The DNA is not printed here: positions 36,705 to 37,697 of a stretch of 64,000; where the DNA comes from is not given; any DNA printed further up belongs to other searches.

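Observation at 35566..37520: Compact low-GC islet with a Type II R-M system inserted into a carotenoid-desaturase gene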

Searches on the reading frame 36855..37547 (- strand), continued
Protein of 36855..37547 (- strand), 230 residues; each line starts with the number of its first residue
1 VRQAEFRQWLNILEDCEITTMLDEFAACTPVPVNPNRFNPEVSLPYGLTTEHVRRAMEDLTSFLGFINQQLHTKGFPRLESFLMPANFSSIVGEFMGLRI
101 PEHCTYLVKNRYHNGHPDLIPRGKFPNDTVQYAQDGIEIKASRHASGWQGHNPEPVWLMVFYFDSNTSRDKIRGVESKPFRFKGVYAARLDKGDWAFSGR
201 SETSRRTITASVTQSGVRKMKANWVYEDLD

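Call 89: search_solved_structures(query=A5, max_evalue=10, show_alignments=1)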
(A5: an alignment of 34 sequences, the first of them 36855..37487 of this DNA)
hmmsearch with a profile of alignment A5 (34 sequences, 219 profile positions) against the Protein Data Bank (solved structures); distinct sequences matched with E-value up to 10: 5.
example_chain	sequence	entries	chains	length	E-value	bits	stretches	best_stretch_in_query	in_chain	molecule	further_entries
1dii_A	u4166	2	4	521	0.25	13.9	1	19-64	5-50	P-CRESOL METHYLHYDROXYLASE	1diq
1wve_A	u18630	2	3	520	0.27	13.8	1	19-64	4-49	4-cresol dehydrogenase [hydroxylating] flavoprotein subunit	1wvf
4k2d_A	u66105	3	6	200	1.5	11.4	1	79-106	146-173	Thiol:disulfide interchange protein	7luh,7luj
5vyo_A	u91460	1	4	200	1.5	11.4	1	79-106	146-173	Thiol:disulfide interchange protein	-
9i5r_A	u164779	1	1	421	2.5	10.6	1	37-91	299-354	Peroxisomal biogenesis factor 3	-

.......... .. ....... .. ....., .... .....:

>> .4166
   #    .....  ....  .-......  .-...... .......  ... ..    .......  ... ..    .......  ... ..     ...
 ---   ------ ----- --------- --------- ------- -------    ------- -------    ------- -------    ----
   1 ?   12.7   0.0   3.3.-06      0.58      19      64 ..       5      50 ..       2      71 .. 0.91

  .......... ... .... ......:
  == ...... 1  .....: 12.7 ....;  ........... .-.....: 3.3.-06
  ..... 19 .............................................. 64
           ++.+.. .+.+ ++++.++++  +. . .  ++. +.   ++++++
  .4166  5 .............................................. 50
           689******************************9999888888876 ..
